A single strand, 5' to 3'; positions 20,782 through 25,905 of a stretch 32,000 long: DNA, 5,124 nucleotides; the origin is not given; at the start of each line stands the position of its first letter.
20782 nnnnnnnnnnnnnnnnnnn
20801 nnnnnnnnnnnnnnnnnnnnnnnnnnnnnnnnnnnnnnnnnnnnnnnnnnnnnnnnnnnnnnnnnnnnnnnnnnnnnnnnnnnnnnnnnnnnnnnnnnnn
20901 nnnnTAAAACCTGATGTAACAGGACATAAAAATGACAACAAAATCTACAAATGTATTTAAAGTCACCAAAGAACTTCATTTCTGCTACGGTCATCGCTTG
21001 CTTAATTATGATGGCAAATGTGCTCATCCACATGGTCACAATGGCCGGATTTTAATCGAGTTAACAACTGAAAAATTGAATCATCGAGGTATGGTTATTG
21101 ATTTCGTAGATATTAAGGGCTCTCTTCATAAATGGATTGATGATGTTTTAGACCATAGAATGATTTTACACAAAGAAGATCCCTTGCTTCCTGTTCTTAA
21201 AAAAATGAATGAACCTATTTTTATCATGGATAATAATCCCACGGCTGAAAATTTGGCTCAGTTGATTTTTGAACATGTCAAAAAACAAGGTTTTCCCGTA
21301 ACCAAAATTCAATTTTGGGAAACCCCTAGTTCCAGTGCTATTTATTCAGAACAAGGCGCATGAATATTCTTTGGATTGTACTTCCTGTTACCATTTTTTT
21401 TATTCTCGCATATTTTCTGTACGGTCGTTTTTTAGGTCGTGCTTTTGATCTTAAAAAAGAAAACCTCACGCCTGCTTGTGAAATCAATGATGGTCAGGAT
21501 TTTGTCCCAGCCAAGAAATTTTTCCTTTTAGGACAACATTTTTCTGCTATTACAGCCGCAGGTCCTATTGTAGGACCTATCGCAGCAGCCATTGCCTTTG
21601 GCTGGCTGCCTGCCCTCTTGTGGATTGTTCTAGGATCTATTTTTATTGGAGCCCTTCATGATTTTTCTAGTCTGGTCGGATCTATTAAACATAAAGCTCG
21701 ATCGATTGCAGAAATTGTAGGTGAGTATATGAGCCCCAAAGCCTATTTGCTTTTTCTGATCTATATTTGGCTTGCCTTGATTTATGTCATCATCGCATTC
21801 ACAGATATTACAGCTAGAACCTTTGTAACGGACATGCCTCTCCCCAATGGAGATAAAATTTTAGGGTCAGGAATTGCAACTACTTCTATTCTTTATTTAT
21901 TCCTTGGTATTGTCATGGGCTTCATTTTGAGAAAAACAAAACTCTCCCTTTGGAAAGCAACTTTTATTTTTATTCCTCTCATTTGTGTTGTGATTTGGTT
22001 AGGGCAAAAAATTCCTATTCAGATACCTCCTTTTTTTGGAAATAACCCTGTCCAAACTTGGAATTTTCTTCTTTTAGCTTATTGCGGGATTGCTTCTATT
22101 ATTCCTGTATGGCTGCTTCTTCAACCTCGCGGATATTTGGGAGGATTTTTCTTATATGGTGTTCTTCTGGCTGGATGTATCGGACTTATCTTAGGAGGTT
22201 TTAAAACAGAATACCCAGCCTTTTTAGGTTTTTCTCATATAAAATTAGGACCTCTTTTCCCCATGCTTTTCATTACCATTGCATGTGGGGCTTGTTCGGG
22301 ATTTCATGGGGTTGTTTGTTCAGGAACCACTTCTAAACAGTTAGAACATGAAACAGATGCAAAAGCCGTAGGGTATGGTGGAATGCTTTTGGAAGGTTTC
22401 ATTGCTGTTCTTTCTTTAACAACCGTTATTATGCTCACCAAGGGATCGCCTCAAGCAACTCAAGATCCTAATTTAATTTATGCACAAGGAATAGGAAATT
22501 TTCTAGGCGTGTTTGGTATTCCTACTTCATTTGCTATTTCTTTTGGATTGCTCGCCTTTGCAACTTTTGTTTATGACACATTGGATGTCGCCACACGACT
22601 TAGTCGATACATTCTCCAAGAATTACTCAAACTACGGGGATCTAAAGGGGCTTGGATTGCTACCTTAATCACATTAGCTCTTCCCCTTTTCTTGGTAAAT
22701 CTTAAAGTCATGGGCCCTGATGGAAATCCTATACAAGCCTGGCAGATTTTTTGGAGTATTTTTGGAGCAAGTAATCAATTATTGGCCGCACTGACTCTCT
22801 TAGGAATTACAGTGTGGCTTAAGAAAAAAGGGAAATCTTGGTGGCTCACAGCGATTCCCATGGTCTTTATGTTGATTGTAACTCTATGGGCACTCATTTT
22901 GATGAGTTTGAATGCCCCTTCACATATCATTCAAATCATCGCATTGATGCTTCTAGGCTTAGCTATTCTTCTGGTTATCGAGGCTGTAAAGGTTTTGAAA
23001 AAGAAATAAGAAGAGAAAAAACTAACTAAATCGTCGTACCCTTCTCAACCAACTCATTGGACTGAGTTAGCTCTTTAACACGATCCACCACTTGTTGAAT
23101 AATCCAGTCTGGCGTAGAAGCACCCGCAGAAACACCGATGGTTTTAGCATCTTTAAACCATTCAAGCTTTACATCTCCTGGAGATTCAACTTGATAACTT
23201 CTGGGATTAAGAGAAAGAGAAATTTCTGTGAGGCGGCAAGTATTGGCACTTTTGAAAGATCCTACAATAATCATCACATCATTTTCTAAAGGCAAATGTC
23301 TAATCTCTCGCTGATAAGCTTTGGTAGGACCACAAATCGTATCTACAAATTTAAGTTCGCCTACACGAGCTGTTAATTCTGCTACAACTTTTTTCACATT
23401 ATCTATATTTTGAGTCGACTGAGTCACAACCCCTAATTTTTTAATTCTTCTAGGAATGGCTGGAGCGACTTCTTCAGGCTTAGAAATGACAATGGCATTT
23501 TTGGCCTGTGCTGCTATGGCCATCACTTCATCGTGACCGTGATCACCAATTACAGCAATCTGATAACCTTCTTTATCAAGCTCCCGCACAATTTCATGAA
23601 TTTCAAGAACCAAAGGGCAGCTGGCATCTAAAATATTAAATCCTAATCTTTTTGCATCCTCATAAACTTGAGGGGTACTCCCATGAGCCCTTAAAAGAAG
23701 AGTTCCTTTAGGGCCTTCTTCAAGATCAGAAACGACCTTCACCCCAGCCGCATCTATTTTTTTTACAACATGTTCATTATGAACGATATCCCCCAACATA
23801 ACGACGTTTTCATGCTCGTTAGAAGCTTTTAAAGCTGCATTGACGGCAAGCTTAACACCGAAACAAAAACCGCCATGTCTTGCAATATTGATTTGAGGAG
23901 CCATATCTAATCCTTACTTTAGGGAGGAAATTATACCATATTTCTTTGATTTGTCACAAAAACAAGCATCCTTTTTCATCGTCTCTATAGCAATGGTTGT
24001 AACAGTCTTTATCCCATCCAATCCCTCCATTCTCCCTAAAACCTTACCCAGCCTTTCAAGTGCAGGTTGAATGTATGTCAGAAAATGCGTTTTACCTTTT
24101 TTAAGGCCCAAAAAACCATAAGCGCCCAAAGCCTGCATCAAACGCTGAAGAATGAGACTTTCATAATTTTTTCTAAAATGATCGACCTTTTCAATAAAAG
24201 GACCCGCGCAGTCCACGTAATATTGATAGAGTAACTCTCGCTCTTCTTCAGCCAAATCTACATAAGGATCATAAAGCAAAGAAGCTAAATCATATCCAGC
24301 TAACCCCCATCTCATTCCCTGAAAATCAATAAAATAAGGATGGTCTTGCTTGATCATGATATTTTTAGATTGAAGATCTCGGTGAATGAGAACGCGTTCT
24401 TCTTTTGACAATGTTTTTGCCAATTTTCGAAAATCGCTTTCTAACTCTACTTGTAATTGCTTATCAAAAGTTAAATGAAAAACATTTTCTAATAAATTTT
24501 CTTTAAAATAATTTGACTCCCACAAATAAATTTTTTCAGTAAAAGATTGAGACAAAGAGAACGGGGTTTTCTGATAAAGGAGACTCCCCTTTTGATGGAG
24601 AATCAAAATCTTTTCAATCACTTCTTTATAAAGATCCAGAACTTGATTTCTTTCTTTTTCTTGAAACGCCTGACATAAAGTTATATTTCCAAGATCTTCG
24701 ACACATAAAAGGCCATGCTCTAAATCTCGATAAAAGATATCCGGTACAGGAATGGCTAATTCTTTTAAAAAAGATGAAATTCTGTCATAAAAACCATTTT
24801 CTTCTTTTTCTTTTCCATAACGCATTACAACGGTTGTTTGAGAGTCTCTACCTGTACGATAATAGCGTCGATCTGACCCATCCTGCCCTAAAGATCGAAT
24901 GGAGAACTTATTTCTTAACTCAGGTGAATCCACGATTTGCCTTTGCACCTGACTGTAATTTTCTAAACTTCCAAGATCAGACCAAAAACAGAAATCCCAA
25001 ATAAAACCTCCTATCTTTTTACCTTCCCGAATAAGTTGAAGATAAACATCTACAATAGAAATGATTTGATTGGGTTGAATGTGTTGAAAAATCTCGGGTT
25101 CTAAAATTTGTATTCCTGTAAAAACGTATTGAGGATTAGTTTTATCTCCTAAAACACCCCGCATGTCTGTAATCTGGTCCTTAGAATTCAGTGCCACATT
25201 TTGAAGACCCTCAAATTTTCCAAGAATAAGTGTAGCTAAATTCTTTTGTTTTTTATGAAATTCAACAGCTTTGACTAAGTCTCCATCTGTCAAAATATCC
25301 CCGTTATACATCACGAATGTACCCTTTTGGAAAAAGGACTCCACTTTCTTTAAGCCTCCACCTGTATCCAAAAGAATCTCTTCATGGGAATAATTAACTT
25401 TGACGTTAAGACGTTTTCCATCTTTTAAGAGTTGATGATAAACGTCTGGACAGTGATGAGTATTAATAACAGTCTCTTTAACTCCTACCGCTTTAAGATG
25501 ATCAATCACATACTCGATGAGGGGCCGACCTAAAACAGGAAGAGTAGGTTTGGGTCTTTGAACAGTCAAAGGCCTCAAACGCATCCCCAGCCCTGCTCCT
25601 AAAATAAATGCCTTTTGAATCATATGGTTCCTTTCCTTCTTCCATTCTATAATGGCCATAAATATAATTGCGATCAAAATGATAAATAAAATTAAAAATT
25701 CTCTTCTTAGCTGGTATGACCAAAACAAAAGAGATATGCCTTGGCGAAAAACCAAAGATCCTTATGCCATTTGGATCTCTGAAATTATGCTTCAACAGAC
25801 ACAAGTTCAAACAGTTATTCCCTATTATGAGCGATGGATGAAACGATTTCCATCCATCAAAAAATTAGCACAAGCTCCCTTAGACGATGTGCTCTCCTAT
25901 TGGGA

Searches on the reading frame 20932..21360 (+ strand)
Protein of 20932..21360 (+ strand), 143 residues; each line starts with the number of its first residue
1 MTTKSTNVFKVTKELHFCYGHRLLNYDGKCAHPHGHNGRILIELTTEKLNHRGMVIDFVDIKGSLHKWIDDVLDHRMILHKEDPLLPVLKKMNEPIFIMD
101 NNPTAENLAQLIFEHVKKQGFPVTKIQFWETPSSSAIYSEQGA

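Call 57: search_protein_families(library=pfam, proteins=[window:20932-21360:+])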
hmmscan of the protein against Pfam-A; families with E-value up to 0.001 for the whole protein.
window:20932-21360:+ (143 aa): 1 family
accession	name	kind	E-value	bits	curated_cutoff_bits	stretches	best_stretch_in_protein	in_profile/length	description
PF01242.24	PTPS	-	1.7e-31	109.1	22.4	1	11-140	2-120/121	6-pyruvoyl tetrahydropterin synthase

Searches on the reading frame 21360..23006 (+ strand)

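Call 57: search_protein_families(library=pfam, proteins=[window:21360-23006:+])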
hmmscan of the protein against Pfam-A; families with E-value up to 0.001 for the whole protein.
window:21360-23006:+ (549 aa): 1 family
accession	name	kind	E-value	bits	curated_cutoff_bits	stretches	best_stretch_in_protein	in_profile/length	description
PF02554.20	CstA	-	1.2e-132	444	27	2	3-363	2-358/560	Carbon starvation protein CstA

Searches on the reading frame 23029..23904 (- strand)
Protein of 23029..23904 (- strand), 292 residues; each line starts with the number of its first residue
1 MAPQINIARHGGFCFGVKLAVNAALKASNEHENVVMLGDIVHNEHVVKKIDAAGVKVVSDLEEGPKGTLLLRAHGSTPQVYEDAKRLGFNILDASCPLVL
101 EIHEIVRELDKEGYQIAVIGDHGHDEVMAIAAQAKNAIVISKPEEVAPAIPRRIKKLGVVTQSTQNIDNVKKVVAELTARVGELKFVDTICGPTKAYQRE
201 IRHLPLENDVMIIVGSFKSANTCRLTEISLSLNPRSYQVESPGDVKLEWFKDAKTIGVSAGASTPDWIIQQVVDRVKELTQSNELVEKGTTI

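Call 57: search_protein_families(library=pfam, proteins=[window:23029-23904:-])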
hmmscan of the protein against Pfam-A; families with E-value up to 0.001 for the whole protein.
window:23029-23904:- (292 aa): 1 family
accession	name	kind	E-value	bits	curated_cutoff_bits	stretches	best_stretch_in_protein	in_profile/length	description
PF02401.23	LYTB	-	5.3e-84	282.1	24.5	1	5-276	1-266/267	LytB protein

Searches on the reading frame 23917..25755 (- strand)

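Call 57: search_protein_families(library=pfam, proteins=[window:23917-25755:-])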
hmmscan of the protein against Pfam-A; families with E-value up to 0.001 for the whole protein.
window:23917-25755:- (613 aa): 7 families
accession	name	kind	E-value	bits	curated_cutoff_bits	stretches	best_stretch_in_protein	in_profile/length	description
PF00483.29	NTP_transferase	-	2.4e-26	93.3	21.2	1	48-274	1-242/245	Nucleotidyl transferase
PF01636.29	APH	-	3.4e-19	70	23.2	1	286-509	2-225/239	Phosphotransferase enzyme family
PF12804.13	NTP_transf_3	-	6.1e-08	33.4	27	1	49-113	1-59/160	MobA-like NTP transferase domain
PF02958.26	EcKL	-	1e-07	32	22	1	345-514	114-282/294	Ecdysteroid kinase-like family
PF07914.17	DUF1679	-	6.7e-05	22.4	24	1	422-513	237-335/414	Uncharacterized oxidoreductase dhs-27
PF19974.5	TCAD9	-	9e-05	22.2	40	1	451-493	294-337/429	Ternary complex associated domain 9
PF01633.27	Choline_kinase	-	0.00049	19.9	29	1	434-505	144-215/300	Choline/ethanolamine kinase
